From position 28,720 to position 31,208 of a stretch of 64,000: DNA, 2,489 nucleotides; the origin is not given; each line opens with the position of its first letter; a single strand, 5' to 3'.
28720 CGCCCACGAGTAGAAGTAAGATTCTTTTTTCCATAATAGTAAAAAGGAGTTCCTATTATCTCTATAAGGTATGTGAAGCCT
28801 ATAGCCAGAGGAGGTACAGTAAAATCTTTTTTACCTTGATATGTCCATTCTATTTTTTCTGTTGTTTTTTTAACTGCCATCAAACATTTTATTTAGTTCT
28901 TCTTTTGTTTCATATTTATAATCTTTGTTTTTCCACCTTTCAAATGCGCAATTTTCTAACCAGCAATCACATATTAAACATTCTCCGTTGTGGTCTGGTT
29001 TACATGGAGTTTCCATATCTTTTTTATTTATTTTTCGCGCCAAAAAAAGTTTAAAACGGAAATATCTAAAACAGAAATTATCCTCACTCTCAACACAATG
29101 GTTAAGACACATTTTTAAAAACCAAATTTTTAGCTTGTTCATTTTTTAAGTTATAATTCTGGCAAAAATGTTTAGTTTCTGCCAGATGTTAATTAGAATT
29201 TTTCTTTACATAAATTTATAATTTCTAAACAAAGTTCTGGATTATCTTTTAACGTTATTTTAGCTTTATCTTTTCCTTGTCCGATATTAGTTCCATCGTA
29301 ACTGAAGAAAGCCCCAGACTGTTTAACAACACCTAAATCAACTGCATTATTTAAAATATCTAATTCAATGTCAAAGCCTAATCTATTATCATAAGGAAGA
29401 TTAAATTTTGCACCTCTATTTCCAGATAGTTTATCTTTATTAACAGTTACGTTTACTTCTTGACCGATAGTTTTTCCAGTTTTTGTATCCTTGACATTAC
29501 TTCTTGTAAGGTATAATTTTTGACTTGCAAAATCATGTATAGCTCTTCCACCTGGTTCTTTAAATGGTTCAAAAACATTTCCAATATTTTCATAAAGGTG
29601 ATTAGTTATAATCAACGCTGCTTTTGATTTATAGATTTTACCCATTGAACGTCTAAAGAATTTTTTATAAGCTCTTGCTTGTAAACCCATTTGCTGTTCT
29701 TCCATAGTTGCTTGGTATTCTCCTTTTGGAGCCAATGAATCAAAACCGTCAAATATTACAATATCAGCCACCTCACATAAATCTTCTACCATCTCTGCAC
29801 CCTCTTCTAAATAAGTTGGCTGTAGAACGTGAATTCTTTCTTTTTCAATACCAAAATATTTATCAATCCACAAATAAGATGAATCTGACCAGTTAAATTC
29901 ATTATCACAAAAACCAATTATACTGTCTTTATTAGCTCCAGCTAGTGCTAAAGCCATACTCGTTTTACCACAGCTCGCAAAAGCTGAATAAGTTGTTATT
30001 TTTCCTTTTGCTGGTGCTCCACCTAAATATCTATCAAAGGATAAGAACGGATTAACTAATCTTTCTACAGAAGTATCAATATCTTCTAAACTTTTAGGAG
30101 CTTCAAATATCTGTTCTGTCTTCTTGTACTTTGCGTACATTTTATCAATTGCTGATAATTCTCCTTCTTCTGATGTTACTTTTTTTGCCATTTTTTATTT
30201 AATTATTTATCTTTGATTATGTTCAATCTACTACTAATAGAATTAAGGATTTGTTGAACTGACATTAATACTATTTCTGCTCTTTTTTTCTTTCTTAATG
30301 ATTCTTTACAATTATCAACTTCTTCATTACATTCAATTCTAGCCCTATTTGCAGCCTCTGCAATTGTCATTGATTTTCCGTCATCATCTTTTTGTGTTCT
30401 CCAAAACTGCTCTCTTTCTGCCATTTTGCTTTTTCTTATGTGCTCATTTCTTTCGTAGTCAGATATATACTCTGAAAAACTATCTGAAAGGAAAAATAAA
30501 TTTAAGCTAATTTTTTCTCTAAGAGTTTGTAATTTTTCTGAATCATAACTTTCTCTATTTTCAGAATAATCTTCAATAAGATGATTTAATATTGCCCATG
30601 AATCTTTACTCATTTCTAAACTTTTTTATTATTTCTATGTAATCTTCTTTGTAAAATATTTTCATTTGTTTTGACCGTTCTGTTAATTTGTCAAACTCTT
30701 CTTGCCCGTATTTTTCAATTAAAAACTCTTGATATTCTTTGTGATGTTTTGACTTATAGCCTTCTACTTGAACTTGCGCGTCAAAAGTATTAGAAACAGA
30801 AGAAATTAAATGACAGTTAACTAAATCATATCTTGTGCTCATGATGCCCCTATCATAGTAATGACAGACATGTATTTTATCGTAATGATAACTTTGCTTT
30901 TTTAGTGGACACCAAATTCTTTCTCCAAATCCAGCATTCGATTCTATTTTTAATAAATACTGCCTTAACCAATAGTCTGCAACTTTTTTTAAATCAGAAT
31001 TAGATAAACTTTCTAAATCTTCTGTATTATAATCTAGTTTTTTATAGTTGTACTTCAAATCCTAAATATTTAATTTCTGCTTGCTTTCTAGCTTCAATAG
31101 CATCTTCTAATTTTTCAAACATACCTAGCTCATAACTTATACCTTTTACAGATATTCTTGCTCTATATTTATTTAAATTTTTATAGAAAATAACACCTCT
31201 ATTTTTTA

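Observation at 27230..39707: Three freestanding homing-endonuclease genes from different families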

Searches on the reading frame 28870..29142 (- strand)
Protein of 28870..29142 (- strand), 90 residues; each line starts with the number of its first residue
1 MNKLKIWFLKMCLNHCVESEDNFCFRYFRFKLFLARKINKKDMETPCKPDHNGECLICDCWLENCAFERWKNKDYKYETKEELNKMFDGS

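Call 8: search_protein_families(library=pfam, proteins=[window:28870-29142:-], max_evalue=0.01)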
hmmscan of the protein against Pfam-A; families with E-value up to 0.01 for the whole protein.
window:28870-29142:- (90 aa): 0 families

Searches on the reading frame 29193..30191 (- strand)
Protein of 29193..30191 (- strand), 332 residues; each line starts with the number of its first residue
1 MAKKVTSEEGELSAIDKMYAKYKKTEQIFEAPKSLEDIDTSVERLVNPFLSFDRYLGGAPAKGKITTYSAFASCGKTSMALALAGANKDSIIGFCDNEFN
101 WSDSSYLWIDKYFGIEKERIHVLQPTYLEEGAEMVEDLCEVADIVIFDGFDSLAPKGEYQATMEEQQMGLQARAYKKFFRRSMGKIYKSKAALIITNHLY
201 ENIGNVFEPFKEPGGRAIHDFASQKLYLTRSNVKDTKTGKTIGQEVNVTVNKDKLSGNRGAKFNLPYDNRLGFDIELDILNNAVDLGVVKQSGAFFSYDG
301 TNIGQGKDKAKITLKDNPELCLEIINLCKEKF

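Call 3: search_protein_families(library=pfam, proteins=[window:29193-30191:-], max_evalue=0.01)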
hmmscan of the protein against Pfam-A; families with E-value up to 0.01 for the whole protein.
window:29193-30191:- (332 aa): 2 families
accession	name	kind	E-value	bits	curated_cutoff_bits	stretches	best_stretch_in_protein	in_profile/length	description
PF00154.27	RecA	-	5.6e-27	95.3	27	1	39-268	27-258/262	recA bacterial DNA recombination protein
PF21096.2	RecA_C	-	1.5e-17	63.8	27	1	278-331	2-55/57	RecA C-terminal domain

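Call 4: search_protein_families(library=phrogs, proteins=[window:29193-30191:-], max_evalue=0.001)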
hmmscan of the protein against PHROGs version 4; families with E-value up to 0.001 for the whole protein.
window:29193-30191:- (332 aa): 3 families
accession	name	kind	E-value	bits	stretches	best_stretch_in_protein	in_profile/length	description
phrog_97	-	other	4.2e-52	179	2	1-240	1-263/506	UvsX-like recombinase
phrog_8337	-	DNA, RNA and nucleotide metabolism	2e-16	61.2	1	49-255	54-267/273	DNA repair protein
phrog_9666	-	unknown function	0.00039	19.8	1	172-282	608-718/779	-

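Call 9: find_related_loci(query=window:29193-30191:-, collection=viral_contigs, flank=10000)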
Query window:29193-30191:- (332 aa) in viral_contigs; peptide patterns used: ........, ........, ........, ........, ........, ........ (x = any residue, [..] = any of these).
10 stretches matched a pattern; 6 encode a relative of the query (tblastn E <= 1e-3); 6 distinct loci.
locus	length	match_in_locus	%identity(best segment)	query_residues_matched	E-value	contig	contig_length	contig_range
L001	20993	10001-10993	94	1-332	0e+0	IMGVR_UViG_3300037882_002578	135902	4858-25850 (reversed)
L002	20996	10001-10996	87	1-332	0e+0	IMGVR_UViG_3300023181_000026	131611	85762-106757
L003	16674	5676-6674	87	1-332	0e+0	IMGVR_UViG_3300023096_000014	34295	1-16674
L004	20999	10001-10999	84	1-332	0e+0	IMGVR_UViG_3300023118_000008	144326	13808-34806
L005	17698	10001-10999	81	1-332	0e+0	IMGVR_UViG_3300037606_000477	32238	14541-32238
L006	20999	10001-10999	78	1-332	1e-180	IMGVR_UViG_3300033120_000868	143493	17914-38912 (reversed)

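Call 14: search_protein_families(library=pfam, proteins=[L004:5212-6423:+, L004:13602-14498:+, L004:15220-16047:+, L002:11567-12484:+, L001:8868-10106:+, L003:4727-5695:+, L005:1295-2488:-, L006:12817-13785:+], max_evalue=0.01)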
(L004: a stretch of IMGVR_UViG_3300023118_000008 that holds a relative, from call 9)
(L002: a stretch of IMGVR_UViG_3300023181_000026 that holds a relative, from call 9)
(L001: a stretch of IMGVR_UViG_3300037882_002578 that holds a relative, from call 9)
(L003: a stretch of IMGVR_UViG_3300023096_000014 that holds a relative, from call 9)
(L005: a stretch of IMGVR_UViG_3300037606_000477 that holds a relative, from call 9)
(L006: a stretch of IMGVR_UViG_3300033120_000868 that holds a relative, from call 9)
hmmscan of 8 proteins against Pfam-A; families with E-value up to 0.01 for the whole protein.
L004:5212-6423:+ (403 aa): 1 family
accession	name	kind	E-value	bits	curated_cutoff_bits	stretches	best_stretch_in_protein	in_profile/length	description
PF01541.30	GIY-YIG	-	8.8e-06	26.4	22.6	1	162-233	3-74/78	GIY-YIG catalytic domain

L004:13602-14498:+ (298 aa): 1 family
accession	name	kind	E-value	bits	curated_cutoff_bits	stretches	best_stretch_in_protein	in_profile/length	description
PF16473.11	Rv2179c-like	-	2.4e-06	27.8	27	1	156-277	79-173/177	3'-5' exoribonuclease Rv2179c-like domain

L004:15220-16047:+ (275 aa): 1 family
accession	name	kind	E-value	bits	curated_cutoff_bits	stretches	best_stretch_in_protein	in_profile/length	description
PF07460.16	NUMOD3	-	1e-08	35.4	20.4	1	95-121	1-27/37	NUMOD3 motif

L002:11567-12484:+ (305 aa): 1 family
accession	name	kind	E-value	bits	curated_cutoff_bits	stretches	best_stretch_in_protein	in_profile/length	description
PF18909.5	dGTP_diPhyd_N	-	1.9e-10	41.1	27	1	216-295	18-96/99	dATP/dGTP diphosphohydrolase, N-terminal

L001:8868-10106:+ (412 aa): 1 family
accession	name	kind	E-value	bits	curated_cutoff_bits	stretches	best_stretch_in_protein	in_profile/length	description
PF13192.12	Thioredoxin_3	-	0.0017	18.8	24.8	0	179-211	4-35/76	Thioredoxin domain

L003:4727-5695:+ (322 aa): 0 families

L005:1295-2488:- (397 aa): 2 families
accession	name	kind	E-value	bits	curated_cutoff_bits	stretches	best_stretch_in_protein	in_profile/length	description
PF14311.12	DUF4379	-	1.6e-08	35.1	24.5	1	37-72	20-55/56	Probable Treble clef zinc finger domain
PF19913.5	WCOB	-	0.0011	19.7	23.4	0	231-299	31-97/121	Wolframin C-terminal OB-fold domain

L006:12817-13785:+ (322 aa): 1 family
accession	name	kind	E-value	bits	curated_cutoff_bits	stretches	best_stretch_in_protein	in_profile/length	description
PF18909.5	dGTP_diPhyd_N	-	1.9e-05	25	27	1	243-317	18-87/99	dATP/dGTP diphosphohydrolase, N-terminal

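Call 33: find_related_loci(query=A2, collection=viral_contigs, flank=6000)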
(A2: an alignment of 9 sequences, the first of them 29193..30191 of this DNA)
Query A2 (332 aa) in viral_contigs; peptide patterns used: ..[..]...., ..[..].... (x = any residue, [..] = any of these).
60 stretches matched a pattern; 6 encode a relative of the query (tblastn E <= 1e-3); 6 distinct loci.
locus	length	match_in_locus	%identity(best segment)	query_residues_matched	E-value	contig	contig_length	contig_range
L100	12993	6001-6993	94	1-332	0e+0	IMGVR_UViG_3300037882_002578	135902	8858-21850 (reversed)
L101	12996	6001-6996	87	1-332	0e+0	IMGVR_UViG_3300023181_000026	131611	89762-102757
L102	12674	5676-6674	87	1-332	0e+0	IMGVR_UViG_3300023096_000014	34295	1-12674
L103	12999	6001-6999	84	1-332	0e+0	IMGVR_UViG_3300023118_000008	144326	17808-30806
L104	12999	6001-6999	81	1-332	0e+0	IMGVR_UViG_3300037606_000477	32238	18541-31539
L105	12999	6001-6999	78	1-332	0e+0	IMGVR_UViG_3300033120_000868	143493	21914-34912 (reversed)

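Call 34: find_related_loci(query=A2, collection=metagenome_contigs, flank=6000)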
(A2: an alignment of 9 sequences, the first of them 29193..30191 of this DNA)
Query A2 (332 aa) in metagenome_contigs; peptide patterns used: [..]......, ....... (x = any residue, [..] = any of these).
546 stretches matched a pattern; 9 encode a relative of the query (tblastn E <= 1e-3); 9 distinct loci.
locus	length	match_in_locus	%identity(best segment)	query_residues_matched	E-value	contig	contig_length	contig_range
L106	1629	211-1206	97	1-332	0e+0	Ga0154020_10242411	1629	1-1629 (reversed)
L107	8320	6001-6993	93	1-332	0e+0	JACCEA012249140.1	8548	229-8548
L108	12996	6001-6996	87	1-332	0e+0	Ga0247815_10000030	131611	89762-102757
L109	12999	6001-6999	84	1-332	0e+0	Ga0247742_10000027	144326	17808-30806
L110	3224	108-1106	81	1-332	0e+0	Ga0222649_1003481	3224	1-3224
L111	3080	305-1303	78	1-332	0e+0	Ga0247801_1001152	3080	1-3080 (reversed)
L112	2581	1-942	76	20-332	3e-177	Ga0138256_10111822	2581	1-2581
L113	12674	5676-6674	87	1-332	0e+0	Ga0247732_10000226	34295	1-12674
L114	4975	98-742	33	111-324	7e-27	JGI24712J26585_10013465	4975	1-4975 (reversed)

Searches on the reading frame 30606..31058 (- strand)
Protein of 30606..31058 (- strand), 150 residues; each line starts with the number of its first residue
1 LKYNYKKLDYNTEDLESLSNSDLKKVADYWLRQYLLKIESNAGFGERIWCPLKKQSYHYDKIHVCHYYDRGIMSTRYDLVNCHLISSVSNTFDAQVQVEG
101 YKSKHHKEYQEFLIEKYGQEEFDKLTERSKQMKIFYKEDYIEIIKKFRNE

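Call 3: search_protein_families(library=pfam, proteins=[window:30606-31058:-], max_evalue=0.01)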
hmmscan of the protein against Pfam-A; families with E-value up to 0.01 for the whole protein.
window:30606-31058:- (150 aa): 1 family
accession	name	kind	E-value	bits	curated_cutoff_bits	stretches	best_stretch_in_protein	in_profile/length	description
PF05766.18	NinG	-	0.00091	19.5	25.4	1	61-149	106-185/193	Bacteriophage Lambda NinG protein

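Call 4: search_protein_families(library=phrogs, proteins=[window:30606-31058:-], max_evalue=0.001)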
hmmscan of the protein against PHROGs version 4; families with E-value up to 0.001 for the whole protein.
window:30606-31058:- (150 aa): 3 families
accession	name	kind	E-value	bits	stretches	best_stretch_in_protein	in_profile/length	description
phrog_32466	-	unknown function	7.7e-40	137.5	1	6-149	4-142/151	-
phrog_5034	-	DNA, RNA and nucleotide metabolism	1e-08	36.4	1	58-149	43-125/138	NinG/ Rap DNA junction specific endonuclease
phrog_171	-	DNA, RNA and nucleotide metabolism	9.7e-08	33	1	61-148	137-215/452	NinG/ Rap DNA junction specific endonuclease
